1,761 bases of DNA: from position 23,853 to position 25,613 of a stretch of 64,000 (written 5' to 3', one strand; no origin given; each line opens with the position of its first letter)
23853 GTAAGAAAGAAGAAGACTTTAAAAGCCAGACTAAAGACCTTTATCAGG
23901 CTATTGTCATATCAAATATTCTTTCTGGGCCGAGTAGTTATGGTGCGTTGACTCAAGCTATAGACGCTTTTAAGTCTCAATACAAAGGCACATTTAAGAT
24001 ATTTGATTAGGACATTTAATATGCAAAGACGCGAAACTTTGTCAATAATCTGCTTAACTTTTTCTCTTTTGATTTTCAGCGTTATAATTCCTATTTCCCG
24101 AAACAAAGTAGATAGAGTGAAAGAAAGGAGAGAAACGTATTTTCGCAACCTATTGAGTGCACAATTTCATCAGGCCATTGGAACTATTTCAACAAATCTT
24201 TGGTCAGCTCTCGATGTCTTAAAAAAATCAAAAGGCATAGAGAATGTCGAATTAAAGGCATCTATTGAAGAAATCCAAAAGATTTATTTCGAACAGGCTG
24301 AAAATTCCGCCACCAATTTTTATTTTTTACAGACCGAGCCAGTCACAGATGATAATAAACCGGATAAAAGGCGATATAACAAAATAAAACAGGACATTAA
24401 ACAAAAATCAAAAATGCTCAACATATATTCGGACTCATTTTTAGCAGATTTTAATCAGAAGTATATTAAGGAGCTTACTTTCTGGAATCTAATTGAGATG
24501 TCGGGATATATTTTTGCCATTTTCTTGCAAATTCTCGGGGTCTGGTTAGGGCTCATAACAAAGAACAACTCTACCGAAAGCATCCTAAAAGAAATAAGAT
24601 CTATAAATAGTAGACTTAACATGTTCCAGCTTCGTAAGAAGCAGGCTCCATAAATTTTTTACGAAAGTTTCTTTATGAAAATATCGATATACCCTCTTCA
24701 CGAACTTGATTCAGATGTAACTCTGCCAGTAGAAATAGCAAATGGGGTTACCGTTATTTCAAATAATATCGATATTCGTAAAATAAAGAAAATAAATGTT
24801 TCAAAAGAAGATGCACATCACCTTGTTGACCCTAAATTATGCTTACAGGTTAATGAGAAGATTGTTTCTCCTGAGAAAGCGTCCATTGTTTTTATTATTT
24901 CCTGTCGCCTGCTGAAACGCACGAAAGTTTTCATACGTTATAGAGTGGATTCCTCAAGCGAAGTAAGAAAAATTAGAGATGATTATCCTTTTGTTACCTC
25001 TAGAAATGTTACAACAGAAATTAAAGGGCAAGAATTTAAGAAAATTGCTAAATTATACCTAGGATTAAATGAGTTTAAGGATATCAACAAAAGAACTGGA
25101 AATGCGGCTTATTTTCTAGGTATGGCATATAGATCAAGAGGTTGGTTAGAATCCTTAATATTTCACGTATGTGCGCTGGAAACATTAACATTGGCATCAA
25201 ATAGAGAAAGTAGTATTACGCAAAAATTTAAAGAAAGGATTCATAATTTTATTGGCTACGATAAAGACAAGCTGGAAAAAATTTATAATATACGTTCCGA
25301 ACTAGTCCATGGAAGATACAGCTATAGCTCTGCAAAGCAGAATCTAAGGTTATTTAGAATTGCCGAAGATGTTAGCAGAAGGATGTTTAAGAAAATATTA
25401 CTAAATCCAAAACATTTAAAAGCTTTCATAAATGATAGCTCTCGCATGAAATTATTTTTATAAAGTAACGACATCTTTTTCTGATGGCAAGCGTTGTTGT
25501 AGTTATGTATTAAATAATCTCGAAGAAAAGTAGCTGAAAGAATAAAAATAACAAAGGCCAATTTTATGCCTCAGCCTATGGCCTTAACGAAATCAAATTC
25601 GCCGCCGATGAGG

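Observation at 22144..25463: Tightly packed SEC-C/nuclease-like + two small membrane proteins + HEPN cassette; I cannot match it to a named defence system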

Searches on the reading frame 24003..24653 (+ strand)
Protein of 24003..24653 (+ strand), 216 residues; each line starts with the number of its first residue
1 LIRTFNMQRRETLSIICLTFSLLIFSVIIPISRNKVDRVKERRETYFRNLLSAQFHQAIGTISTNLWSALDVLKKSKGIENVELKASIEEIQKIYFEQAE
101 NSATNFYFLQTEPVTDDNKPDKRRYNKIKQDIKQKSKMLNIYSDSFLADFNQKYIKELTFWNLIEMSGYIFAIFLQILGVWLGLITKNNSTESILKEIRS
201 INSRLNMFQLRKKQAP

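Call 3: search_protein_families(library=pfam, proteins=[window:24003-24653:+], max_evalue=0.1)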
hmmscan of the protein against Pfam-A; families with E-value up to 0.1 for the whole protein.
window:24003-24653:+ (216 aa): 2 families
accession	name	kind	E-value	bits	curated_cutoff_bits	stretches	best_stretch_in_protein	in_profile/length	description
PF21329.2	CYP38_PsbQ-like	-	0.0017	19.3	27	0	112-153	25-67/117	Peptidyl-prolyl cis-trans isomerase CYP38-like, PsbQ-like domain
PF16800.11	Endopep_inhib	-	0.025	15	29.9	1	121-162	41-82/150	IseA DL-endopeptidase inhibitor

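Call 4: search_protein_families(library=padloc, proteins=[window:24003-24653:+], max_evalue=0.1)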
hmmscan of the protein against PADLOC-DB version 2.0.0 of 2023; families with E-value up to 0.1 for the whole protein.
window:24003-24653:+ (216 aa): 0 families

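Call 5: search_protein_families(library=ncbifam, proteins=[window:24003-24653:+], max_evalue=0.1)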
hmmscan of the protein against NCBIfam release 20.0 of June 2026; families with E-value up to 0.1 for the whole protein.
window:24003-24653:+ (216 aa): 0 families

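Call 6: search_protein_families(library=phrogs, proteins=[window:24003-24653:+], max_evalue=0.1)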
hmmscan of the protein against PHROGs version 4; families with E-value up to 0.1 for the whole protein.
window:24003-24653:+ (216 aa): 2 families
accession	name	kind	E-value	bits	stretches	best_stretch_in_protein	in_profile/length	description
phrog_24362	-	unknown function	0.049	15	0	161-193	19-51/89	-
phrog_37985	-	unknown function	0.076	14.5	0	69-113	43-89/110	-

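Call 18: find_homologous_proteins(query=window:24021-24653:+)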
Query window:24021-24653:+ (210 aa): 5 proteins with E <= 0.001 among 421 candidates.
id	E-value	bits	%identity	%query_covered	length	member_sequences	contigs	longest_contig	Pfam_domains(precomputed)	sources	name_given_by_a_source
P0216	2.2e-123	427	97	99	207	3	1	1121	-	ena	-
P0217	2.8e-101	355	86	91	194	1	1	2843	-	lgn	-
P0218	6.3e-69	250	60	96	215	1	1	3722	-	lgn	-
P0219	1.6e-58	216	50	96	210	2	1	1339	-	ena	-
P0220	1.4e-54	203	48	95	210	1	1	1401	-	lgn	-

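Call 19: find_encoding_contigs(protein=P0218, flank=5000, max_places=3)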
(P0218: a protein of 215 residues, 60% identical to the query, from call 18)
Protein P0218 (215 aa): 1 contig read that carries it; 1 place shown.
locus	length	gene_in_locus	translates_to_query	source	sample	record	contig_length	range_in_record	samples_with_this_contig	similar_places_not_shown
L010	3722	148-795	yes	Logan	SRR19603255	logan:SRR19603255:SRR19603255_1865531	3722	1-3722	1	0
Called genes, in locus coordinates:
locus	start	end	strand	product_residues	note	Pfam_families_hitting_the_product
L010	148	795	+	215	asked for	-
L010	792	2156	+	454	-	PF00919:UPF0004, PF04055:Radical_SAM, PF01938:TRAM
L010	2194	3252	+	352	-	PF02445:NadA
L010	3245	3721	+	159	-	?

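Call 20: find_encoding_contigs(protein=P0217, flank=5000, max_places=3)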
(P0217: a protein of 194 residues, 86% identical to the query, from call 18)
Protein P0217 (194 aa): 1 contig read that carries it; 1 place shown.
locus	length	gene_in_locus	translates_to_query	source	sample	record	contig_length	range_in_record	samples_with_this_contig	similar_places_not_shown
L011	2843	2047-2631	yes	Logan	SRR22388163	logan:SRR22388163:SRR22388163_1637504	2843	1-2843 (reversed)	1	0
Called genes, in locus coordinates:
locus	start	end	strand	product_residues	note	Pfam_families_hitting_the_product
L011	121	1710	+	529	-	PF02810:SEC-C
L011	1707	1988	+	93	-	-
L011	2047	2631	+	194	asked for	-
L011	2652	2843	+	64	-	?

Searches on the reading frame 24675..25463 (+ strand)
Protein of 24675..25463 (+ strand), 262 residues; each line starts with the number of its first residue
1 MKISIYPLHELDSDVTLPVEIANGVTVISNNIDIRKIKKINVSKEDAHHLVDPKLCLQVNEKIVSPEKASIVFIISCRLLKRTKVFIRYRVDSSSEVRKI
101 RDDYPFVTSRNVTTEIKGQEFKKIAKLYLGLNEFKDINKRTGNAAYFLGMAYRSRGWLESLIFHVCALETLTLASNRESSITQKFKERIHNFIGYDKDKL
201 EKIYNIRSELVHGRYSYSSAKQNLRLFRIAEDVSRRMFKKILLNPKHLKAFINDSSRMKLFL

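Call 3: search_protein_families(library=pfam, proteins=[window:24675-25463:+], max_evalue=0.1)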
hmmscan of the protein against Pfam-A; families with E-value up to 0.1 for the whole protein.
window:24675-25463:+ (262 aa): 1 family
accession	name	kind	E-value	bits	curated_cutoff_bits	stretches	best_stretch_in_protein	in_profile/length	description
PF10388.15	YkuI_C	-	0.049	13.9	26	1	180-210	6-36/166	EAL-domain associated signalling protein domain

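Call 4: search_protein_families(library=padloc, proteins=[window:24675-25463:+], max_evalue=0.1)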
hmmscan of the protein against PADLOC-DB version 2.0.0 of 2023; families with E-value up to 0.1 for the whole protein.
window:24675-25463:+ (262 aa): 0 families

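Call 5: search_protein_families(library=ncbifam, proteins=[window:24675-25463:+], max_evalue=0.1)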
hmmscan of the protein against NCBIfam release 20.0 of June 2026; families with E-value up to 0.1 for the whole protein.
window:24675-25463:+ (262 aa): 0 families

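Call 6: search_protein_families(library=phrogs, proteins=[window:24675-25463:+], max_evalue=0.1)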
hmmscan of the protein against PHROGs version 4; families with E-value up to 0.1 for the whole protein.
window:24675-25463:+ (262 aa): 1 family
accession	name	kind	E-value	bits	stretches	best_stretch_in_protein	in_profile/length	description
phrog_3846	-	unknown function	0.065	13.6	1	181-239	152-211/234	-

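Call 9: find_homologous_proteins(query=window:24675-25463:+)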
Query window:24675-25463:+ (262 aa): 95 proteins with E <= 0.001 among 547 candidates.
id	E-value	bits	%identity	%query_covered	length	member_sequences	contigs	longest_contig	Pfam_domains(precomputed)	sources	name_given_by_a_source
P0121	6.8e-166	568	100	100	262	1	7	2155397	-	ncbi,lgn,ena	ncbi:MAG: hypothetical protein AABZ65_00485 [Candidatus Omnitrophota bacterium]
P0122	5.2e-146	503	87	99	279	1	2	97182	-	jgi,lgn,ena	-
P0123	6.7e-130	450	79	100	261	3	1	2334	-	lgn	-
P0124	2.6e-127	441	77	100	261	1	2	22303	-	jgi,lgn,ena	-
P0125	1.1e-126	439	77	100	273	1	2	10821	-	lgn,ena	-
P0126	2.2e-125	435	77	99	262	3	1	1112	-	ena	-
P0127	7.9e-125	433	76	100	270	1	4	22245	-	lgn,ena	-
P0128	3.2e-123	428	74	100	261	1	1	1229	-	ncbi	-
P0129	7.1e-122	424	74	100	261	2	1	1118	-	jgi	-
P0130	1.8e-120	419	74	100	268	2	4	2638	-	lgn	-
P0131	2.2e-118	412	72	98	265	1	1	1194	-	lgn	-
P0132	3.9e-118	411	72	99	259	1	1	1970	-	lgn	-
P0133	2.3e-117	409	69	100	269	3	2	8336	-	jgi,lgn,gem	-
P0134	1.7e-109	383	66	100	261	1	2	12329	-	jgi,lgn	-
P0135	1.4e-108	380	64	100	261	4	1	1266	-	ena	-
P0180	2.4e-83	297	54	100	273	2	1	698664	-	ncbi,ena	-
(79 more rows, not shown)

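Call 12: find_encoding_contigs(protein=P0122, flank=8000, max_places=2)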
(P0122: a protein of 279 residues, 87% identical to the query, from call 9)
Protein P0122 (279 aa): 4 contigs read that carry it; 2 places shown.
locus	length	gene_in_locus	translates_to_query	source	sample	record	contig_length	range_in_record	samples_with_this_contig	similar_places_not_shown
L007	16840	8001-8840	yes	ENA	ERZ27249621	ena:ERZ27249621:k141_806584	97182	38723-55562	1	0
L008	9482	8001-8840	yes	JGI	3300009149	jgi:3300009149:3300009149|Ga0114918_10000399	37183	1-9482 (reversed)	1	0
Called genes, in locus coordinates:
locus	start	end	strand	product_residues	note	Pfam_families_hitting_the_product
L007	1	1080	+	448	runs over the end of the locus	PF07693:KAP_NTPase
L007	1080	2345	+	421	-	PF01420:Methylase_S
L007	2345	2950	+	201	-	-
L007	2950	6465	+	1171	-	PF04313:HSDR_N, PF00270:DEAD, PF04851:ResIII, PF18766:SWI2_SNF2, PF22679:T1R_D3-like, PF00717:Peptidase_S24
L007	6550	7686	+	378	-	-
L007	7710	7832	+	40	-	-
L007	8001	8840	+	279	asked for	-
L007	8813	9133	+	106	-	-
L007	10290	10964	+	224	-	PF09952:AbiEi_2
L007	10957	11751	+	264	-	PF12281:NTP_transf_8 (weak)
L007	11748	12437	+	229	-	PF00149:Metallophos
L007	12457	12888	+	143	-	-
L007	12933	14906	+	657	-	PF12161:HsdM_N, PF02384:N6_Mtase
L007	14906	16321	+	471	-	PF01420:Methylase_S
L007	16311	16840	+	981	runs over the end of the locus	PF04313:HSDR_N, PF00270:DEAD, PF04851:ResIII, PF18766:SWI2_SNF2, PF22679:T1R_D3-like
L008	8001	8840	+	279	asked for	-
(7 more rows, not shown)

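Call 13: find_encoding_contigs(protein=P0180, flank=8000, max_places=2)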
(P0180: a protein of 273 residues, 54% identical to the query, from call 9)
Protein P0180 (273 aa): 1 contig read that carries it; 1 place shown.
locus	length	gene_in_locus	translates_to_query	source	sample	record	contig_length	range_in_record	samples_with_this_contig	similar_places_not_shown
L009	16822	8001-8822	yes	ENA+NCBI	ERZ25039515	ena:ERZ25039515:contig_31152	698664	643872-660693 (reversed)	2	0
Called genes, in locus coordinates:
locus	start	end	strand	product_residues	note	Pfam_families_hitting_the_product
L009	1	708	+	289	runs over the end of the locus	-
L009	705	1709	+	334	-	PF04015:DUF362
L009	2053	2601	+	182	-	-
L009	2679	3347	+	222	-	PF00072:Response_reg, PF00486:Trans_reg_C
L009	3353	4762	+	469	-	PF08521:2CSK_N (faint), PF00672:HAMP (weak), PF26769:HAMP_PhoQ (weak), PF00512:HisKA, PF02518:HATPase_c, PF14501:HATPase_c_5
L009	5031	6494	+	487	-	PF22842:Pel9A-like_beta_helix, PF13229:Beta_helix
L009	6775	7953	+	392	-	PF01916:DS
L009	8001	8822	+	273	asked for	-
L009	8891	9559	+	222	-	-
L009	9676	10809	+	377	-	PF00278:Orn_DAP_Arg_deC, PF02784:Orn_Arg_deC_N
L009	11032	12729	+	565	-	PF08240:ADH_N, PF13602:ADH_zinc_N_2 (faint), PF00107:ADH_zinc_N (faint)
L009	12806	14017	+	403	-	PF00596:Aldolase_II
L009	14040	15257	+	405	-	PF00364:Biotin_lipoyl, PF25984:BSH_YknX (faint), PF02817:E3_binding, PF00198:2-oxoacid_dh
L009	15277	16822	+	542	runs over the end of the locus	PF09492:Pec_lyase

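Call 23: find_related_loci(query=A2, collection=metagenome_contigs, flank=6000)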
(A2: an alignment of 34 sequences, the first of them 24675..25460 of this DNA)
Query A2 (262 aa) in metagenome_contigs; peptide patterns used: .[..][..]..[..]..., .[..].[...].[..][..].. (x = any residue, [..] = any of these).
200 stretches matched a pattern; 33 encode a relative of the query (tblastn E <= 1e-3); 33 distinct loci.
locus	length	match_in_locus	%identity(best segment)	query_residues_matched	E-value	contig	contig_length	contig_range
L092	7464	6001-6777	87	3-261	2e-155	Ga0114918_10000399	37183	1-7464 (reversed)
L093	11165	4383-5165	77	1-261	2e-137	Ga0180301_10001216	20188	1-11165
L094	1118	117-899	74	1-261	3e-144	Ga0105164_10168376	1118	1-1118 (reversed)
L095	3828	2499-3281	69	1-261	1e-129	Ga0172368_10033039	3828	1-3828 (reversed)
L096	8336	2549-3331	69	1-261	8e-127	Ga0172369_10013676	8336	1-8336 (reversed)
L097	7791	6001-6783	69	1-261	8e-127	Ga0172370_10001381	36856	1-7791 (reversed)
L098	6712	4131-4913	66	1-261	6e-119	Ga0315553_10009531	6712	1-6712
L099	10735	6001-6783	66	1-261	6e-119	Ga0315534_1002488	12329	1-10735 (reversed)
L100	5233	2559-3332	60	4-261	1e-103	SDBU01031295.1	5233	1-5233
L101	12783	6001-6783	55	1-261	6e-97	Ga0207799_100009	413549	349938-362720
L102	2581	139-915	55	4-261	6e-99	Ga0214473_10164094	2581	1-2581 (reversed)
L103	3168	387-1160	55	4-261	3e-97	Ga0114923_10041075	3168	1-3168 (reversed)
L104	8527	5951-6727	56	3-261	7e-95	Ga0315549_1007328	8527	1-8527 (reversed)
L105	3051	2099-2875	56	4-261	7e-96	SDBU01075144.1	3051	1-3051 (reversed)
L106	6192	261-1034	53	4-261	1e-93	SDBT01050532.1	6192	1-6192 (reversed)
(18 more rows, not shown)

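Call 27: predict_structure(alignment_id=A2)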
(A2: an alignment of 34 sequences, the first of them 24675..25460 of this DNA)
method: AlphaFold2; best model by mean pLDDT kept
length: 262 residues; sequences in the alignment: 34
mean_pLDDT: 94.2   pTM: 0.91
mean pLDDT of the five models: 94.2, 94.1, 94.0, 93.8, 93.1
residues with pLDDT >= 90: 225; 70-90: 34; 50-70: 3; < 50: 0
segments of 3 or more residues with pLDDT < 50: none
pLDDT, mean of each block of 10 residues (from residue 1): 94 96 98 87 89 97 95 97 95 91 83 96 98 97 97 92 97 90 96 98 94 85 95 98 98 95 90
secondary structure, 60 per line:
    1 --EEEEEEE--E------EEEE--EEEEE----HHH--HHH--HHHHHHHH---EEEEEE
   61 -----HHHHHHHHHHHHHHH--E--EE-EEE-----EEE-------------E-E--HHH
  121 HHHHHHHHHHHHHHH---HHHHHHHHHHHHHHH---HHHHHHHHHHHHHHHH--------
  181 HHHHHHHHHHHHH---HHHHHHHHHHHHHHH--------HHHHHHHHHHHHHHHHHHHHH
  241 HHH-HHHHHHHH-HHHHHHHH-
elements in order: E3-9 E19-22 E25-29 H44-51 E55-60 H66-80 E89-91 E97-99 H118-135 H139-153 H157-172 H181-193 H197-211 H220-243 H245-252 H254-261

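Call 41: search_solved_structures(query=A2, max_evalue=10)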
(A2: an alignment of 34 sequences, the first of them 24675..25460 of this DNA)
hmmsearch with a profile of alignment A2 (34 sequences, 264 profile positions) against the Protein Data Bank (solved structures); distinct sequences matched with E-value up to 10: 0.

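Call 61: search_protein_families(library=pfam, proteins=[L007:6514-7683:+], max_evalue=0.01)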
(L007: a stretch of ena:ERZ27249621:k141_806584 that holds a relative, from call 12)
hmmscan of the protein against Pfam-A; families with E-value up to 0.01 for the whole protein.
L007:6514-7683:+ (390 aa): 0 families

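Call 73: search_protein_families(library=pfam, alignment_id=A2, max_evalue=1)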
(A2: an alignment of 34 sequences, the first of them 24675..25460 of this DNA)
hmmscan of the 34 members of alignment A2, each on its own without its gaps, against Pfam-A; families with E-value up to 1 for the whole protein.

A. member 1, window:24675-25460:+ (262 aa): 1 family
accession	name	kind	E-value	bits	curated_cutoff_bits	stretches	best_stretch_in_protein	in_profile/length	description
PF10388.15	YkuI_C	-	0.049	13.9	26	1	180-210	6-36/166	EAL-domain associated signalling protein domain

B. families by the number of members that match (of 34 scanned): 10 families
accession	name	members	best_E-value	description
PF10388.15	YkuI_C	5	0.028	EAL-domain associated signalling protein domain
PF14456.11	alpha-hel2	2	0.00017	Alpha-helical domain 2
PF09764.15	Nt_Gln_amidase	2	0.0019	N-terminal glutamine amidase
PF18739.6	HEPN_Apea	1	0.018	Apea-like HEPN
PF03603.18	DNA_III_psi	1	0.043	DNA polymerase III psi subunit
PF10869.13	DUF2666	1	0.06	Domain of unknown function (DUF2666)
PF22431.2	COG2p_C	1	0.069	COG2p C-terminal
PF12208.14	DUF3601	1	0.073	Domain of unknown function (DUF3601)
PF23790.1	Kyano_Gp96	1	0.1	Kyanoviridae Gp96 protein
PF14294.11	DUF4372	1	0.32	Domain of unknown function (DUF4372)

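Call 92: search_protein_families(library=pfam, alignment_id=A5, max_evalue=0.0001)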
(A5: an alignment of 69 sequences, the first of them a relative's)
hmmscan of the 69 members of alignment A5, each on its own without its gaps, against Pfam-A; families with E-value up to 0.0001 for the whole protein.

A. member 1, L007:2950-6462:+ (1171 aa): 6 families
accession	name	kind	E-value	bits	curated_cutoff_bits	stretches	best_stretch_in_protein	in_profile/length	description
PF18766.7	SWI2_SNF2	-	8.4e-23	81.6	26.7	1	280-431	2-145/221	SWI2/SNF2 ATPase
PF04313.20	HSDR_N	-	5.7e-15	56.1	25.1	1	118-206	108-195/198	Type I restriction enzyme R protein N terminus (HSDR_N)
PF22679.2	T1R_D3-like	-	1.1e-12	49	27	1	577-713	3-156/158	Type I restriction enzyme subunit R domain 3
PF04851.21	ResIII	-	1.9e-11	44.6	22.5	1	276-429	4-150/164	Type III restriction enzyme, res subunit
PF00270.35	DEAD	-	4.5e-09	36.7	26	1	292-477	11-162/167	DEAD/DEAH box helicase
PF00717.28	Peptidase_S24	-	8.8e-09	35.5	23.3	1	1059-1165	28-114/116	Peptidase S24-like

B. families by the number of members that match (of 69 scanned): 62 families (the first 25 are shown)
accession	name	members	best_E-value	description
PF07505.17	DUF5131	1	2.8e-101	Protein of unknown function (DUF5131)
PF00275.25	EPSP_synthase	1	2e-100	EPSP synthase (3-phosphoshikimate 1-carboxyvinyltransferase)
PF01131.25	Topoisom_bac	1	1.9e-82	DNA topoisomerase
PF00580.27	UvrD-helicase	1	2.7e-74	UvrD/REP helicase N-terminal domain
PF00908.23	dTDP_sugar_isom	1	4.6e-67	dTDP-4-dehydrorhamnose 3,5-epimerase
PF01916.23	DS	1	5.2e-66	Deoxyhypusine synthase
PF01223.29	Endonuclease_NS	1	5.9e-57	DNA/RNA non-specific endonuclease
PF13361.12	UvrD_C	1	8.2e-55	UvrD-like helicase C-terminal domain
PF02784.22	Orn_Arg_deC_N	1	1e-52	Pyridoxal-dependent decarboxylase, pyridoxal binding domain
PF00884.28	Sulfatase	1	3e-52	Sulfatase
PF01300.24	Sua5_yciO_yrdC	1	7.5e-44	Telomere recombination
PF00441.29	Acyl-CoA_dh_1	1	1.3e-43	Acyl-CoA dehydrogenase, C-terminal domain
PF04986.18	Y2_Tnp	1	1.6e-38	Putative transposase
PF10083.14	DUF2321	1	2.7e-32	Uncharacterized protein conserved in bacteria (DUF2321)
PF07503.17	zf-HYPF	1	3e-28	HypF finger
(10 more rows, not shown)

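Call 97: search_dna_similar(query=window:24675-25460:+, collection=plasmids, mode=protein, max_evalue=0.01)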
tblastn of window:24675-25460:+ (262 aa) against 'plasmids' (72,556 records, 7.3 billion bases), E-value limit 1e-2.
No match.

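Call 98: search_dna_similar(query=window:24675-25460:+, collection=phages, mode=protein, max_evalue=0.01)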
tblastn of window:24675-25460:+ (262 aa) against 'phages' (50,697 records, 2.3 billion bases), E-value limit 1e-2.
No match.

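Call 102: search_protein_families(library=padloc, proteins=[L007:6514-7683:+], max_evalue=0.001)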
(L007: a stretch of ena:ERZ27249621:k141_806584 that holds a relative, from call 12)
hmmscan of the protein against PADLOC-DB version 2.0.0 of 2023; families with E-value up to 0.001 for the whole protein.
L007:6514-7683:+ (390 aa): 9 families
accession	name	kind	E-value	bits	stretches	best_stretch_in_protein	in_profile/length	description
PDLC04087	SIR2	-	1.4e-09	35.3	1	183-335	131-270/343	-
PDLC04096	SIR2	-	5.7e-07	27.3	1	186-349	24-172/230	-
PDLC04082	SIR2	-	1.1e-06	25.8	1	219-254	173-208/345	-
PDLC04088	SIR2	-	1.4e-06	25.7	1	187-254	176-240/390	-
PDLC04078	SIR2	-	1e-05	23.4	0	235-255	12-32/171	-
PDLC04083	SIR2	-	6.2e-05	20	1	223-344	182-296/371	-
PDLC04093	SIR2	-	0.0001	19.4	0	73-256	44-222/395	-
PDLC02408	Aga_SIR2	-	0.00012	19.3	0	109-258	83-213/343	Class II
PDLC02414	Aga_SIR2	-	0.00015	19.2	0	180-258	114-184/313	-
